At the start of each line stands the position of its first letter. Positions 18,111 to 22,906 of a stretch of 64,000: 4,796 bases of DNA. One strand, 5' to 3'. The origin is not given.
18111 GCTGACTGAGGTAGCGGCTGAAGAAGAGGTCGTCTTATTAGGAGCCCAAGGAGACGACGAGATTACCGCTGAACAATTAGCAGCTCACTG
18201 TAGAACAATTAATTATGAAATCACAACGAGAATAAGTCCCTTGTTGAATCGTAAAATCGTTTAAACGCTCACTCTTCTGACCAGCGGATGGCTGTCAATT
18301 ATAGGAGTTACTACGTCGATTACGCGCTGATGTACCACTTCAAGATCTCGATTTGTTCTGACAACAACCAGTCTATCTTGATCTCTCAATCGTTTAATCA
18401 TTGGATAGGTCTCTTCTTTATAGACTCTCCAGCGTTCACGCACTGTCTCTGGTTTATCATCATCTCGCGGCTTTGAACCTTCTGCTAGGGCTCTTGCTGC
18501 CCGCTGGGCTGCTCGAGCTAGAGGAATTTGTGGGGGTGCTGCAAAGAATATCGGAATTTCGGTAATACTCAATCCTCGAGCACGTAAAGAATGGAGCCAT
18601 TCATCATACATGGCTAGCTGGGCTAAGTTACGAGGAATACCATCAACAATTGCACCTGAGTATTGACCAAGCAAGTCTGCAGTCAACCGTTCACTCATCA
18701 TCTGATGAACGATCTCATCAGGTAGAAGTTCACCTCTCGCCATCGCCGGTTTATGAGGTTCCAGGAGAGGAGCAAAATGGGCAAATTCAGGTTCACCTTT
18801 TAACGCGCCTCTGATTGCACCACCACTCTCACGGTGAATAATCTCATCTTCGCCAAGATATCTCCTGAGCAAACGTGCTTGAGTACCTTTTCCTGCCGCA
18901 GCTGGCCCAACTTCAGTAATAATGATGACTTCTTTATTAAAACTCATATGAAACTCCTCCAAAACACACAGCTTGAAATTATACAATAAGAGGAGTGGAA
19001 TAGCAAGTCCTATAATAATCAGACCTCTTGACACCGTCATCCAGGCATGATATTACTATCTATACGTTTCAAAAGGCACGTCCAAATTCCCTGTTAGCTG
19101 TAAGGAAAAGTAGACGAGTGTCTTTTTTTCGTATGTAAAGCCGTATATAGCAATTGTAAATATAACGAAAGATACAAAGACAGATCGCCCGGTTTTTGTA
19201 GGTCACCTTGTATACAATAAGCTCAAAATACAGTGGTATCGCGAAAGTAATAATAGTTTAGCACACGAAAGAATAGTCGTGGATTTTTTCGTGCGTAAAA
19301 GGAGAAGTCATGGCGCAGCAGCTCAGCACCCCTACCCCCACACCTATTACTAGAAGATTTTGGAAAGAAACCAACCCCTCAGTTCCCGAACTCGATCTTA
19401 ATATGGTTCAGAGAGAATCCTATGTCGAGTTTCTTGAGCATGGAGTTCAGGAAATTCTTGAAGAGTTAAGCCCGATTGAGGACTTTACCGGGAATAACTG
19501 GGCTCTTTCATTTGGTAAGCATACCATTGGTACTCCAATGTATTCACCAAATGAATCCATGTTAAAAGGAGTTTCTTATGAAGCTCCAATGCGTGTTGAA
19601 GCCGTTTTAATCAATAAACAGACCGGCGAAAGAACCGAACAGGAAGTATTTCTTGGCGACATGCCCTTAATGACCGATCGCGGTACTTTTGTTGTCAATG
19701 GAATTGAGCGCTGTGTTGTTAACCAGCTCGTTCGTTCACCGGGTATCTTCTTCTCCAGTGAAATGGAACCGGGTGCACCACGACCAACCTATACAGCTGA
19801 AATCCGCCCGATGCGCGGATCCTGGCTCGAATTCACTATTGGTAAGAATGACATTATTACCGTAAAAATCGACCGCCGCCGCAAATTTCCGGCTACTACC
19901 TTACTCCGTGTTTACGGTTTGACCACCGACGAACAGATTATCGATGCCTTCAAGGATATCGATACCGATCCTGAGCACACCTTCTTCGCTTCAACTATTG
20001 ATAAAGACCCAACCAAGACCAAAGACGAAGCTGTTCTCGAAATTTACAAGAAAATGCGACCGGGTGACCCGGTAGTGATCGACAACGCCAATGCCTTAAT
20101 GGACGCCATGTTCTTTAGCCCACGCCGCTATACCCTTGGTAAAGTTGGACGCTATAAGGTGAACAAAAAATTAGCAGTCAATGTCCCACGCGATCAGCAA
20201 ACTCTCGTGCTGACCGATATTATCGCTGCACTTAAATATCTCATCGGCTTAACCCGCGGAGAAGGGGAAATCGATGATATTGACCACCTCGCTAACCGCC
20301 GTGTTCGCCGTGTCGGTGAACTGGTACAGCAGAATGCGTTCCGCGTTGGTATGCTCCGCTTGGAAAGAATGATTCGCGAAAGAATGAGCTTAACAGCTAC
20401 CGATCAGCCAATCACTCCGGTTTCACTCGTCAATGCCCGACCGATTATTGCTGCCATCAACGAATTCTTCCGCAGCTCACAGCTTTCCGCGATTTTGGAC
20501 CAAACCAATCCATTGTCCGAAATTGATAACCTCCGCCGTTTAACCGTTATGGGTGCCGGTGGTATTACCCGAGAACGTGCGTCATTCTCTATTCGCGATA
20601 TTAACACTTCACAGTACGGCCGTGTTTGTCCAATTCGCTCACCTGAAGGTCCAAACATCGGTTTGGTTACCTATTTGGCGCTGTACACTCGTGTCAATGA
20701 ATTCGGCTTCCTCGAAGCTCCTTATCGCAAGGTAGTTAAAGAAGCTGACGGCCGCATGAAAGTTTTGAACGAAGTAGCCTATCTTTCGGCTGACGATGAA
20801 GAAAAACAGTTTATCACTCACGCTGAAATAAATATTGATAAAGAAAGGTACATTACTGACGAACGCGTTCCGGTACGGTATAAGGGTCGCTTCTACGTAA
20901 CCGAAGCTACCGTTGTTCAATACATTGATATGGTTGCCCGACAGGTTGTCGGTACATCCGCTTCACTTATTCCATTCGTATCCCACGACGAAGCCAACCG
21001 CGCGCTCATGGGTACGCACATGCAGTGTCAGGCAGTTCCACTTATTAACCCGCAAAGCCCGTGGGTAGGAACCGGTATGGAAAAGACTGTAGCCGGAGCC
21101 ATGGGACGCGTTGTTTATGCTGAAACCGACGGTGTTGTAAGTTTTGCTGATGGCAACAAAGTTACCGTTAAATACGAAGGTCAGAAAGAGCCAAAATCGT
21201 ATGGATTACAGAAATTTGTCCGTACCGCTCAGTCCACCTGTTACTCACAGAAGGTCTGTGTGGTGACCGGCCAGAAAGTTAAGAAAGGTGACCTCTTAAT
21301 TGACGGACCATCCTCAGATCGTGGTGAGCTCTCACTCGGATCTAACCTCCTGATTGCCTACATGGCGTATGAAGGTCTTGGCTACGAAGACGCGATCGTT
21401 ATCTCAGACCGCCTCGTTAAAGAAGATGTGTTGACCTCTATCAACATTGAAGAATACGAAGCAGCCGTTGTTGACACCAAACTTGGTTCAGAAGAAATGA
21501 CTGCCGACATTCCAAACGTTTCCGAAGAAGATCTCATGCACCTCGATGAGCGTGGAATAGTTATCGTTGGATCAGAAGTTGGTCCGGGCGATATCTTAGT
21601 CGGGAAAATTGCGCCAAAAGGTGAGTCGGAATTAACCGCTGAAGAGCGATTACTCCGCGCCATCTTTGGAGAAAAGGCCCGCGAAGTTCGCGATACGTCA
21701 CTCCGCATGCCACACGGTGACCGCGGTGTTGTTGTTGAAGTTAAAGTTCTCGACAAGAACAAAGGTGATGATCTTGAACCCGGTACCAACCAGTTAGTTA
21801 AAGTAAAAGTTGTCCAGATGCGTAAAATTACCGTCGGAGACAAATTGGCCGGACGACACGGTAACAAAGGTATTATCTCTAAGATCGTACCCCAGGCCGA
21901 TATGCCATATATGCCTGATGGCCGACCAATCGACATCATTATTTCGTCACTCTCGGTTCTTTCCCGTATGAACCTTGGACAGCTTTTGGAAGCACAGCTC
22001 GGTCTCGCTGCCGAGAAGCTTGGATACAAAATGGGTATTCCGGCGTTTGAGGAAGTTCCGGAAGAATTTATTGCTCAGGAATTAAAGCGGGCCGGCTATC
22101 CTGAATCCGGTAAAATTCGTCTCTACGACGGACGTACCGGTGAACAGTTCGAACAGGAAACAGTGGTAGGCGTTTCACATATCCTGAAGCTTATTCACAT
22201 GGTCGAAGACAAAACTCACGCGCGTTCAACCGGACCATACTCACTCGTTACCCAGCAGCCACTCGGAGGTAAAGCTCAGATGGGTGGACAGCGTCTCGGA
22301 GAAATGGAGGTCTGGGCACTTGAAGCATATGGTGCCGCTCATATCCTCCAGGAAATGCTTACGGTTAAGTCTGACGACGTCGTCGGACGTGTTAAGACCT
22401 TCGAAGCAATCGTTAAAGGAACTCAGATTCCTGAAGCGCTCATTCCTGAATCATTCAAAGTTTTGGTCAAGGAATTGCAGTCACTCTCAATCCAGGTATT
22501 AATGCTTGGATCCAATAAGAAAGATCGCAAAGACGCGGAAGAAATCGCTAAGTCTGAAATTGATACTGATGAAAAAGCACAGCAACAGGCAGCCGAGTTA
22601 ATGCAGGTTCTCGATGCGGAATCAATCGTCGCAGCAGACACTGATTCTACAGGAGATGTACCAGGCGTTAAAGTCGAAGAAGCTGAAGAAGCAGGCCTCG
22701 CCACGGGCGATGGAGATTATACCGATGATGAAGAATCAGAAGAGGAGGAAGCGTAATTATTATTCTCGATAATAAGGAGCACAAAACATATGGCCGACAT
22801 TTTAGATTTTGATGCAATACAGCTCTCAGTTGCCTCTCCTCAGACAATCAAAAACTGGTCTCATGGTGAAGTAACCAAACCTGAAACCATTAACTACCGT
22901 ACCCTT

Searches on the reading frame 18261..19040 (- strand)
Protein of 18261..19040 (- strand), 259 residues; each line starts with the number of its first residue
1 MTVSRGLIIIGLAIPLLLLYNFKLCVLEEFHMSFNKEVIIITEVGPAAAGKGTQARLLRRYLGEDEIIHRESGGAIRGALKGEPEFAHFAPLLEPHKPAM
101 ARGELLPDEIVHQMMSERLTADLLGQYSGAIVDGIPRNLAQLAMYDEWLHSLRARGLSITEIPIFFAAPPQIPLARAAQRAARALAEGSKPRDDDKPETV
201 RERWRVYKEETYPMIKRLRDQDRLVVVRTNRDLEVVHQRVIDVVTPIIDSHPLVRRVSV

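Call 71: search_protein_families(library=pfam, proteins=[window:18261-19040:-], max_evalue=0.00001)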
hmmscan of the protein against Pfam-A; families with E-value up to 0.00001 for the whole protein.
window:18261-19040:- (259 aa): 2 families
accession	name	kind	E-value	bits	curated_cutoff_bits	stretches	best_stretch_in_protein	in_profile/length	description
PF00406.28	ADK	-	4.4e-17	63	26.8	1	44-218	2-146/151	Adenylate kinase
PF13207.12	AAA_17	-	4.2e-09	37.2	27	1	44-200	1-135/136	AAA domain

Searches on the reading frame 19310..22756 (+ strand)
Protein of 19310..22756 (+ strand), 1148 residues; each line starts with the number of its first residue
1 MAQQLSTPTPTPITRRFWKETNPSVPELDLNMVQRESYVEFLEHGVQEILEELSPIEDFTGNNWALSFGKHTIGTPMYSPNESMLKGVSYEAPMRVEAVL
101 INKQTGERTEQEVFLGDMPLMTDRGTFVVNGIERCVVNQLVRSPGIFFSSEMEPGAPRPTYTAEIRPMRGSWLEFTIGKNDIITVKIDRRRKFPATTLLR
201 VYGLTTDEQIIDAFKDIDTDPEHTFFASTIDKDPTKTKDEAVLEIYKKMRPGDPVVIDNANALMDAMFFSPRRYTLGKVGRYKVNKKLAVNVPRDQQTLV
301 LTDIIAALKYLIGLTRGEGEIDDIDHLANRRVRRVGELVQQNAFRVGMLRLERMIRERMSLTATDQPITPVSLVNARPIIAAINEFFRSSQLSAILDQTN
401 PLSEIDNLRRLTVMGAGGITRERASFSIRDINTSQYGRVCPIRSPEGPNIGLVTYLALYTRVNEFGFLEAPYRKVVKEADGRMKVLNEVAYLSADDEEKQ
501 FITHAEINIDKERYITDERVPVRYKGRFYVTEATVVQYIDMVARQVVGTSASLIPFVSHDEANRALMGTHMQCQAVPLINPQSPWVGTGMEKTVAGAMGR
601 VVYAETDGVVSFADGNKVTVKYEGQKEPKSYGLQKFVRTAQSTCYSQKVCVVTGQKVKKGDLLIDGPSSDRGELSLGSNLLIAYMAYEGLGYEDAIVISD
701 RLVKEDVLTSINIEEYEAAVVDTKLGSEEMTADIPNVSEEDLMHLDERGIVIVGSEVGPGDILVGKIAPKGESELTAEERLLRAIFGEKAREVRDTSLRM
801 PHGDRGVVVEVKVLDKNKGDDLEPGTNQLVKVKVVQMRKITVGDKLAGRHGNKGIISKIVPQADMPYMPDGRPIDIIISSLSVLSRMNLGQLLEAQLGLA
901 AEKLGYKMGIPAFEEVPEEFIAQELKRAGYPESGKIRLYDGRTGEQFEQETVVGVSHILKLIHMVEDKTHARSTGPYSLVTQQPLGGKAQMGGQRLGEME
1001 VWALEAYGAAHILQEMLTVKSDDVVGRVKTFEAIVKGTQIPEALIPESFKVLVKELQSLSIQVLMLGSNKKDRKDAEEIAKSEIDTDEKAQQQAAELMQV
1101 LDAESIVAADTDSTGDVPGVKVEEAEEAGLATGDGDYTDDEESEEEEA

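Call 99: search_solved_structures(query=window:19310-22756:+, max_evalue=1e-100)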
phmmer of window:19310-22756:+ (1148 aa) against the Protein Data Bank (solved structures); distinct sequences matched with E-value up to 1e-100: 48.
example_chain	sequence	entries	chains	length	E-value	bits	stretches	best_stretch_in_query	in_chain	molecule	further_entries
8i23_C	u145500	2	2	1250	0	1212.8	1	299-1073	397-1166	DNA-directed RNA polymerase subunit beta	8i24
6wvj_C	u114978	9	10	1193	0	1205.1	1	247-1097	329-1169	DNA-directed RNA polymerase subunit beta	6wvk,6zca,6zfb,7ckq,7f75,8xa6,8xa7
8x6f_C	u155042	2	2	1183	0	1174.9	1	299-1093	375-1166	DNA-directed RNA polymerase subunit beta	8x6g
7l7b_C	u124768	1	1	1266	0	1169.9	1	298-1089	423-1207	DNA-directed RNA polymerase subunit beta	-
8syi_C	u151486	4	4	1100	0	1134.9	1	29-1085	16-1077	DNA-directed RNA polymerase subunit beta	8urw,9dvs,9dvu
8gzg_C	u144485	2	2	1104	0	1133.1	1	29-1094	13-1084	DNA-directed RNA polymerase subunit beta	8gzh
8h3v_A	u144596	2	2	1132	0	1123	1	28-1065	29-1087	DNA-directed RNA polymerase subunit beta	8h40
8dy7_C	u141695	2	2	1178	0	1116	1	43-903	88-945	DNA-directed RNA polymerase subunit beta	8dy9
7vpd_C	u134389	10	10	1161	0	1108.1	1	43-903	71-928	DNA-directed RNA polymerase subunit beta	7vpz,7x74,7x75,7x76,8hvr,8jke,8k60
6eyd_C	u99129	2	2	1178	0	1087.2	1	44-920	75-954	DNA-directed RNA polymerase subunit beta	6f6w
5tw1_C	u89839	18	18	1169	0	1087.1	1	44-920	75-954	DNA-directed RNA polymerase subunit beta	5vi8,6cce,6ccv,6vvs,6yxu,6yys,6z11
6dcf_C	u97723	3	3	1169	0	1086.2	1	44-920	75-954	DNA-directed RNA polymerase subunit beta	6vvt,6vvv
5vi5_C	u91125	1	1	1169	0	1084.9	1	44-920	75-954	DNA-directed RNA polymerase subunit beta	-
6bzo_C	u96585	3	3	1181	0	1079.5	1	45-913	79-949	DNA-directed RNA polymerase subunit beta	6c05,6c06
6c04_C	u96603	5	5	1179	0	1079.5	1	45-913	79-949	DNA-directed RNA polymerase subunit beta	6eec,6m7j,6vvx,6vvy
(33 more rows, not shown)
